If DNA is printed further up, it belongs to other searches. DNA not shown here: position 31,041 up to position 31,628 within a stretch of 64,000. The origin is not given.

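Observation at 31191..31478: Stand-alone sigma-70 region 4.2 mimic with a Zn finger, divergent from phoH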

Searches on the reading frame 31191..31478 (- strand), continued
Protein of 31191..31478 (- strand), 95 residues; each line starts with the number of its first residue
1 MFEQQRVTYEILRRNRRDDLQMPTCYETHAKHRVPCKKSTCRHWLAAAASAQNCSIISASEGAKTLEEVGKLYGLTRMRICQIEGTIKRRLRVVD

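Call 31: search_solved_structures(query=A2, max_evalue=0.01, show_alignments=2)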
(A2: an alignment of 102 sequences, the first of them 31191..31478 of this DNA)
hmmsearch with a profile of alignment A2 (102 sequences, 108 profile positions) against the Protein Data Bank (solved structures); distinct sequences matched with E-value up to 0.01: 73 (the best 60 are shown).
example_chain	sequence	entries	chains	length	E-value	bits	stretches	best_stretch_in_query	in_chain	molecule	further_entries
7ckq_F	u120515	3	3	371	6.8e-12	48.2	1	60-99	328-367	RNA polymerase sigma factor SigA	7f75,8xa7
3n97_A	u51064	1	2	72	1.4e-11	47.2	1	60-99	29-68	RNA polymerase sigma factor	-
4g6d_A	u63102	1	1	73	3.9e-11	45.8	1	60-99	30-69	RNA polymerase sigma factor rpoD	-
1ku3_A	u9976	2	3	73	5.6e-11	45.2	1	60-97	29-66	sigma factor sigA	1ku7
1rio_H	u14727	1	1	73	5.6e-11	45.2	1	60-97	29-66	sigma factor SigA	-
1tty_A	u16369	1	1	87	5.7e-11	45.2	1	60-99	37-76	RNA polymerase sigma factor rpoD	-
9dvs_G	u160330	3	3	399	1.4e-10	44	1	61-99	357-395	RNA polymerase sigma factor SigA1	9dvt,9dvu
8x6f_E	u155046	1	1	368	1.9e-10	43.5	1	60-99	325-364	RNA polymerase sigma factor SigA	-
8h3v_G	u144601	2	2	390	2e-10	43.5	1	61-99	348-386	RNA polymerase sigma factor SigA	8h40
7l7b_F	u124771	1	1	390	2.8e-10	43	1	61-99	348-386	RNA polymerase sigma factor SigA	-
6wmr_Z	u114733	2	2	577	3.2e-10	42.8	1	60-95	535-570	RNA polymerase sigma factor RpoD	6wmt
4g8x_A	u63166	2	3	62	4.5e-10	42.3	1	60-91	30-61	RNA polymerase sigma factor rpoD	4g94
7kuf_B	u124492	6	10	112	5.1e-10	42.2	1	59-99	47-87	RNA polymerase sigma factor, DNA-directed RNA polymerase subunit beta chimera | RNA polymerase sigma factor SigA,DNA-directed RNA polymerase subunit beta | RNA 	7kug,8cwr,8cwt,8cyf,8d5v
2p7v_B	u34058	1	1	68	5.1e-10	42.1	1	60-98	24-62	RNA polymerase sigma factor rpoD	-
5tw1_F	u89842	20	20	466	5.6e-10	42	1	59-98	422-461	RNA polymerase sigma factor SigA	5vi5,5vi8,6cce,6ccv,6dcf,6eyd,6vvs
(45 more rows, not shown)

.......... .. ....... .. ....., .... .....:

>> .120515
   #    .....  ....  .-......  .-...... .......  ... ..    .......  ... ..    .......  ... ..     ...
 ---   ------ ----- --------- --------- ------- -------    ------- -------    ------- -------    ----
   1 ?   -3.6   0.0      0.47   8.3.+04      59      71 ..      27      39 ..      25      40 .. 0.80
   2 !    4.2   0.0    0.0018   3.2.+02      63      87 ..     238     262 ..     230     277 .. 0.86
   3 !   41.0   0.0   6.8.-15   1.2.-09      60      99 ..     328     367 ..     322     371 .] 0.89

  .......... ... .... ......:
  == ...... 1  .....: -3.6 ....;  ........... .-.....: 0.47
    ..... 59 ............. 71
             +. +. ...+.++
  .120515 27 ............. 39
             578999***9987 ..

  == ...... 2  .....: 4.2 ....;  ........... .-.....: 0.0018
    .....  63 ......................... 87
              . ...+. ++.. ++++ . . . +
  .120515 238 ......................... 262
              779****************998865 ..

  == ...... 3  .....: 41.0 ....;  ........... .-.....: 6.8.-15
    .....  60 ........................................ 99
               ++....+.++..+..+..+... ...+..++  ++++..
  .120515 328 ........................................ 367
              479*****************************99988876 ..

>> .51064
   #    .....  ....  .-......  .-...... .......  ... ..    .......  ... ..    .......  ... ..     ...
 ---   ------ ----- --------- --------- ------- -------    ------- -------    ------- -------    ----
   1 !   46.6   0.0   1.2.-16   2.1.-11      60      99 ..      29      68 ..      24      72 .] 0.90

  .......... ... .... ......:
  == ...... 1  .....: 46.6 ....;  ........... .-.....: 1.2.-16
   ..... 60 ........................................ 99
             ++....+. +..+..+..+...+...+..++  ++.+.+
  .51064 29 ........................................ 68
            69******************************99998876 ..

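Call 37: predict_structure(alignment_id=A2)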
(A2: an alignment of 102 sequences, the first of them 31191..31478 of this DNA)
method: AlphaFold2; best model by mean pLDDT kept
length: 95 residues; sequences in the alignment: 102
mean_pLDDT: 86.9   pTM: 0.65
mean pLDDT of the five models: 86.9, 86.9, 85.9, 84.9, 84.7
residues with pLDDT >= 90: 66; 70-90: 8; 50-70: 21; < 50: 0
segments of 3 or more residues with pLDDT < 50: none
pLDDT, mean of each block of 10 residues (from residue 1): 60 57 92 96 92 96 96 97 97 87
secondary structure, 60 per line:
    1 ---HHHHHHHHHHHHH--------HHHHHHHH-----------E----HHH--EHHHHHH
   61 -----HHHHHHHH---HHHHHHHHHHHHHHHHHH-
elements in order: H4-16 H25-32 H55-60 H66-73 H77-94
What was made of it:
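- Checked: Residues 1-20 have pLDDT 57-60, against more than 90 for the rest (call 37).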

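Call 45: fold_search(model_id=the predicted structure, library=viral)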
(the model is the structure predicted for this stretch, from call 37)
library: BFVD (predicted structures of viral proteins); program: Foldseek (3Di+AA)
matches with E <= 10: 113; with E <= 0.001: 0
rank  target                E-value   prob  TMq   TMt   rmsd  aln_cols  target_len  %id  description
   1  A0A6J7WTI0            3.2e-01  0.80  0.48  0.23   8.8        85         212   15  Uncharacterized protein [uncultured Caudovirales phage]
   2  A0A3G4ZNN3            1.1e+00  0.41  0.26  0.10   3.8        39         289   31  Uncharacterized protein [Terrestrivirus sp.]
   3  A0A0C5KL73            1.8e+00  0.25  0.36  0.24   7.6        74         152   14  Uncharacterized protein [Enterococcus phage EFDG1]
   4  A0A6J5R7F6            2.0e+00  0.14  0.32  0.39  12.4        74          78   26  RNA polymerase sigma-70 region 4 [uncultured Caudovirales phage]
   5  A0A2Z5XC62            2.5e+00  0.54  0.34  0.42   3.2        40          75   15  (no name in the UniProt tables at hand)
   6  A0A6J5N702            2.6e+00  0.16  0.25  0.13   5.4        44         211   32  Uncharacterized protein [uncultured Caudovirales phage]
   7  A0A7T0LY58            2.6e+00  0.11  0.30  0.14   9.5        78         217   15  (no name in the UniProt tables at hand)
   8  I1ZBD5                2.8e+00  0.80  0.35  0.10   0.8        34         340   38  (no name in the UniProt tables at hand)
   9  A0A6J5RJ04            2.8e+00  0.63  0.32  0.12   1.4        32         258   28  Uncharacterized protein [uncultured Caudovirales phage]
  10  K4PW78                2.8e+00  0.08  0.27  0.14   8.2        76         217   24  Uncharacterized protein [Edwardsiella phage KF-1]
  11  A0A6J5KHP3            3.0e+00  0.72  0.36  0.56   1.8        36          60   19  Uncharacterized protein [uncultured Caudovirales phage]
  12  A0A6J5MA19            3.0e+00  0.57  0.34  0.25   3.4        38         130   24  Chromosomal replication initiator, DnaA C-terminal [uncultured Caudovirales phage]
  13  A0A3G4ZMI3            3.0e+00  0.20  0.34  0.06  11.6        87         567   13  Putative BRO-F [Terrestrivirus sp.]
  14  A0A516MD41            3.0e+00  0.13  0.29  0.15  10.6        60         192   22  (no name in the UniProt tables at hand)
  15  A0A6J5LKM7            3.0e+00  0.11  0.26  0.26  13.2        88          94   19  Sigma70_r4 domain containing protein [uncultured Caudovirales phage]
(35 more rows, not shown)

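Call 46: fold_search(model_id=the predicted structure, library=pdb)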
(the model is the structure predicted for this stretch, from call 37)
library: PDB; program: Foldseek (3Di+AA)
matches with E <= 10: 115; with E <= 0.001: 0
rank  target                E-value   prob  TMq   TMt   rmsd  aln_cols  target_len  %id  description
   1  4g8x_A                2.5e-01  0.98  0.33  0.50   1.9        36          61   53  G1 ORF67 / Staphyloccus aureus sigmaA domain 4 complex (released 2013-08-07)
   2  8d5v_B                3.4e-01  0.99  0.34  0.34   1.8        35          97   43  WhiB6 bound to the SigmaAr4-RNAP Beta flap tip chimera (released 2023-06-14)
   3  9ujl_F                4.8e-01  0.41  0.35  0.11  10.1        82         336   27  CryoEM structure of the T.thermophilus transcription initiation complex in the presence of Ap4A (released 2025-10-22)
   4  9fog_F                6.6e-01  0.38  0.35  0.11  10.4        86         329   22  Ap3G bound in de novo transcription initiation T. thermophilus RNA polymerase complex with TC DNA template (released 2025-12-17)
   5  4g7h_F                6.6e-01  0.35  0.35  0.10   9.1        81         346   25  Crystal structure of Thermus thermophilus transcription initiation complex (released 2012-10-31)
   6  8k60_F                7.1e-01  0.97  0.32  0.10   0.7        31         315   55  Cryo-EM structure of Streptomyces coelicolor transcription initiation complex with the global transcription factor Afs (released 2024-07-31)
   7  8cyf_B                7.1e-01  0.96  0.34  0.37   1.8        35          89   43  WhiB3 bound to SigmaAr4-RNAP Beta flap tip chimera and DNA (released 2023-05-17)
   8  3n97_D                7.5e-01  0.96  0.33  0.61   1.7        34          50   47  RNA polymerase alpha C-terminal domain (E. coli) and sigma region 4 (T. aq. mutant) bound to (UP,-35 element) DNA (released 2011-06-08)
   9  6xl5_F                7.5e-01  0.30  0.34  0.08   9.5        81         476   28  Cryo-EM structure of EcmrR-RNAP-promoter open complex (EcmrR-RPo) (released 2021-04-07)
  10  6vvv_F                8.0e-01  0.80  0.34  0.12   6.0        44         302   36  Crystal structure of a Mycobacterium smegmatis transcription initiation complex with Rifampicin-resistant RNA polymera (released 2020-10-21)
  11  4g7h_P                8.0e-01  0.33  0.35  0.11  10.0        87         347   22  Crystal structure of Thermus thermophilus transcription initiation complex (released 2012-10-31)
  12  3n97_A                8.6e-01  0.94  0.34  0.59   1.8        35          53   48  RNA polymerase alpha C-terminal domain (E. coli) and sigma region 4 (T. aq. mutant) bound to (UP,-35 element) DNA (released 2011-06-08)
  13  8d5v_D                9.2e-01  0.96  0.32  0.32   0.8        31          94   48  WhiB6 bound to the SigmaAr4-RNAP Beta flap tip chimera (released 2023-06-14)
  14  6onu_H                9.8e-01  0.85  0.33  0.46   1.8        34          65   44  Complex structure of WhiB1 and region 4 of SigA in P21 space group. (released 2019-11-27)
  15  6psq_L                1.0e+00  0.96  0.30  0.05   0.5        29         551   59  Escherichia coli RNA polymerase closed complex (TRPc) with TraR and rpsT P2 promoter (released 2020-03-25)
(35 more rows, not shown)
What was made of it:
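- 31194..31295 (-): Helix-turn-helix homologous to sigma-70 region 4.2 (residues 62-95; helices 66-73 and 77-94). Foldseek to sigma domain 4 gives 43-59% identity (call 46).
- Checked: Foldseek superposes 29-36 residues on sigma domain 4 at 43-59% identity and rmsd 0.5-1.9 A (call 46).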

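Call 58: list_cluster_members(proteins=[P0093, P0095, P0100, P0107, P0112, P0125, P0129, P0134, P0141, P0149])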
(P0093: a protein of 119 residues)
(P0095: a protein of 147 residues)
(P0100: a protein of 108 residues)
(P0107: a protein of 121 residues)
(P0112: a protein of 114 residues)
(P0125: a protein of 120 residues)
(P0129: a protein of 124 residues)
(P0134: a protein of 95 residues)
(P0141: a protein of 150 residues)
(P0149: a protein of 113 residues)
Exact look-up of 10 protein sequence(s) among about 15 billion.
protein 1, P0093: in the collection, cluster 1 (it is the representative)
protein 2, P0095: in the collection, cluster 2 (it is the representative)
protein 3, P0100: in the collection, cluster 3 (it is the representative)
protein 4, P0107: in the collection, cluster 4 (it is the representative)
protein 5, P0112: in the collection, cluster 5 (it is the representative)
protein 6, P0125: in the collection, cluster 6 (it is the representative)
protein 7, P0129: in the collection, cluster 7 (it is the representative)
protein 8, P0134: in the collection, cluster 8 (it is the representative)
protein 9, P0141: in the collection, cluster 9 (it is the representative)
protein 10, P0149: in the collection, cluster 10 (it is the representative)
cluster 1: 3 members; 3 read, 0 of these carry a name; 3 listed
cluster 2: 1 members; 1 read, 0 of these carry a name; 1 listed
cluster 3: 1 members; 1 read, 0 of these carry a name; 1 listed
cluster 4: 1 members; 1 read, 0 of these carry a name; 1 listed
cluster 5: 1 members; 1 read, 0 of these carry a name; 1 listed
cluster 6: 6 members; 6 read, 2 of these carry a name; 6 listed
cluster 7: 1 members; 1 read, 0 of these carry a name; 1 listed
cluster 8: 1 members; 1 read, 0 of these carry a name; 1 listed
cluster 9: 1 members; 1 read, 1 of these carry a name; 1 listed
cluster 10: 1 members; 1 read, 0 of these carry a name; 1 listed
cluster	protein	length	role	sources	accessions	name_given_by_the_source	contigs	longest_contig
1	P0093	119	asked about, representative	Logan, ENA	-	-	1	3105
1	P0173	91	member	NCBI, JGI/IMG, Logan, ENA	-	-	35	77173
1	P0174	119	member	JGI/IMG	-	-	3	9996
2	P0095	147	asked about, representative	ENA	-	-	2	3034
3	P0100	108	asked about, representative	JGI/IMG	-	-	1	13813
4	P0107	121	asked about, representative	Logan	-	-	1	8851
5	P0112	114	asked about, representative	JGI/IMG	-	-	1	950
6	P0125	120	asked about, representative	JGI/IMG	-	hypothetical protein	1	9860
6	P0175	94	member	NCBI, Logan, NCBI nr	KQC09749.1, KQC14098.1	MAG: hypothetical protein APR63_15110 [Desulfuromonas sp. SDB] | MAG: hypothetical protein APR62_13465 [Smithella sp. SDB]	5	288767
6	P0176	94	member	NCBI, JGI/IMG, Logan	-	-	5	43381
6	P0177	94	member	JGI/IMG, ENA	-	-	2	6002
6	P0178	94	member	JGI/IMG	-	-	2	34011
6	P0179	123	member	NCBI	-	-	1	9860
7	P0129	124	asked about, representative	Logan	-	-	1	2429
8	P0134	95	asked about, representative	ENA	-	-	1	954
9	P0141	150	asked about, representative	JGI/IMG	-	hypothetical protein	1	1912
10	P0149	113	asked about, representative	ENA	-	-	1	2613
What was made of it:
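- Cellular members come from MAGs labelled Desulfuromonas and Smithella (call 58).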

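Call 63: find_encoding_contigs(protein=P0175, flank=5000, max_places=3)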
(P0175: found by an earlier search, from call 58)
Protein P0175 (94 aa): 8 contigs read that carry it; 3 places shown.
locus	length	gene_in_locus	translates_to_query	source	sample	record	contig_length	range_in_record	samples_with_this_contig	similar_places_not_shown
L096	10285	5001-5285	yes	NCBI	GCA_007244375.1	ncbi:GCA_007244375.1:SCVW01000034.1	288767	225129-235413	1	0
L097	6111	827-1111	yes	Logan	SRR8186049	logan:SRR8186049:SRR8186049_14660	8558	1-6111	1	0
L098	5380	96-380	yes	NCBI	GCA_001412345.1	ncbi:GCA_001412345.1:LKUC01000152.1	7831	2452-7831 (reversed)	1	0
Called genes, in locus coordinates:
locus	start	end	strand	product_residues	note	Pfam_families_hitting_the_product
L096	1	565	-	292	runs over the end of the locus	PF02899:Phage_int_SAM_1, PF13495:Phage_int_SAM_4, PF00589:Phage_integrase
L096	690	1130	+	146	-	PF02502:LacAB_rpiB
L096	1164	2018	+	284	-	PF13489:Methyltransf_23 (weak), PF08241:Methyltransf_11, PF08242:Methyltransf_12 (weak), PF13649:Methyltransf_25, PF13847:Methyltransf_31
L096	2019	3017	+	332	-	PF00293:NUDIX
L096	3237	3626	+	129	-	PF02537:CRCB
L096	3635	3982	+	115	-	PF02641:DUF190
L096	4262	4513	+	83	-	PF00462:Glutaredoxin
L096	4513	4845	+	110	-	PF02943:FeThRed_B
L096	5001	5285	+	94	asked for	PF04545:Sigma70_r4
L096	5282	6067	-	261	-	PF00378:ECH_1, PF16113:ECH_2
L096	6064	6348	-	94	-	PF00216:Bac_DNA_binding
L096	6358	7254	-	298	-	PF00574:CLP_protease (faint), PF01972:SDH_protease (weak), PF25145:NfeD1b_N (weak), PF01343:Peptidase_S49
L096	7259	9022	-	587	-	PF00575:S1, PF00575:S1, PF00575:S1, PF23459:S1_RRP5 (weak), PF00575:S1, PF23459:S1_RRP5 (weak), PF00575:S1, PF21710:Spt6_S1 (weak), +4 more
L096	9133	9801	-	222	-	PF02224:Cytidylate_kin, PF13189:Cytidylate_kin2, PF13238:AAA_18 (faint), PF01202:SKI (faint), PF13207:AAA_17 (faint)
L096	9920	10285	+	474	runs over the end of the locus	PF01435:Peptidase_M48, PF00515:TPR_1 (faint), PF07719:TPR_2 (faint), PF23914:TPR_CcmH_CycH, PF13429:TPR_15 (weak), PF12895:ANAPC3 (weak), PF13414:TPR_11, PF14559:TPR_19 (weak), +9 more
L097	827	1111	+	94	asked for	PF04545:Sigma70_r4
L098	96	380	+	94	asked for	PF04545:Sigma70_r4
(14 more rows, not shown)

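Call 64: find_encoding_contigs(protein=P0173, flank=5000, max_places=3)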
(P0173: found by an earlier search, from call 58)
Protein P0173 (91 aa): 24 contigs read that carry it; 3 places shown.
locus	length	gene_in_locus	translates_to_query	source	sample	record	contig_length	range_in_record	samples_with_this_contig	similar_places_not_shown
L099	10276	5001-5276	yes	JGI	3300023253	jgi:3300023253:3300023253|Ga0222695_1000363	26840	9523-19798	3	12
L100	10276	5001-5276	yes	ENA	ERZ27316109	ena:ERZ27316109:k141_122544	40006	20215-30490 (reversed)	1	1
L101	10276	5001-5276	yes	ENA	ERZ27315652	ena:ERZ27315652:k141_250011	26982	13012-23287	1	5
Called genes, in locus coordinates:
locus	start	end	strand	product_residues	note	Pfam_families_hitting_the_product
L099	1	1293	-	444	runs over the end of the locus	PF05221:AdoHcyase, PF00670:AdoHcyase_NAD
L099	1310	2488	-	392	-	PF00438:S-AdoMet_synt_N, PF02772:S-AdoMet_synt_M, PF02773:S-AdoMet_synt_C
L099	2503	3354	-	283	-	PF04367:DUF502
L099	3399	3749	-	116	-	PF02261:Asp_decarbox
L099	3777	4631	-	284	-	PF02569:Pantoate_ligase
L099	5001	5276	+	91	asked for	PF04545:Sigma70_r4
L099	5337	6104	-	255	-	PF00378:ECH_1, PF16113:ECH_2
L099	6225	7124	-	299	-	PF00574:CLP_protease, PF25145:NfeD1b_N, PF01343:Peptidase_S49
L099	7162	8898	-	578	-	PF17092:PCB_OB (faint), PF00575:S1, PF13509:S1_2 (faint), PF00575:S1, PF21710:Spt6_S1 (weak), PF00575:S1, PF23459:S1_RRP5 (weak)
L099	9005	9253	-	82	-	-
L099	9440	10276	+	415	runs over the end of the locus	PF02667:SCFA_trans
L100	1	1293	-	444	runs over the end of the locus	PF05221:AdoHcyase, PF00670:AdoHcyase_NAD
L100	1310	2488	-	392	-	PF00438:S-AdoMet_synt_N, PF02772:S-AdoMet_synt_M, PF02773:S-AdoMet_synt_C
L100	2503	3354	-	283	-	PF04367:DUF502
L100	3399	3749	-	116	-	PF02261:Asp_decarbox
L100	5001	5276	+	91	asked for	PF04545:Sigma70_r4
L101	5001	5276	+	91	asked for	PF04545:Sigma70_r4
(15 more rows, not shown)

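Call 69: search_protein_families(library=phrogs, alignment_id=A2, max_evalue=0.01)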
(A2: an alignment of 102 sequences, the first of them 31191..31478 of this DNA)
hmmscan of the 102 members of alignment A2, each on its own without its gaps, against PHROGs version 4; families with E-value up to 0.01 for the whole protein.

A. member 1, window:31191-31478:- (95 aa): 1 family
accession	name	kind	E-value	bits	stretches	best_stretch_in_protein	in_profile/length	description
phrog_351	-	transcription regulation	0.00015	21.5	1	64-92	695-723/928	RNA polymerase sigma factor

B. families by the number of members that match (of 102 scanned): 22 families
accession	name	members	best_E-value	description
phrog_351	-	89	1.9e-12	RNA polymerase sigma factor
phrog_11306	-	11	5.9e-06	-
phrog_1740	-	8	0.00019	RNA polymerase sigma factor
phrog_36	-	4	0.00056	transcriptional regulator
phrog_6223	-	3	0.00073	transcriptional repressor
phrog_11376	-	2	0.0002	-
phrog_7168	-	2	0.00075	homing endonuclease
phrog_1190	-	2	0.0019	RNA polymerase sigma factor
phrog_17301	-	2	0.0026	-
phrog_38043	-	2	0.0028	-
phrog_1969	-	1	0.00048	-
phrog_38639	-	1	0.0009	-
phrog_11138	-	1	0.0012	-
phrog_23746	-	1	0.0013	-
phrog_4756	-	1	0.002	-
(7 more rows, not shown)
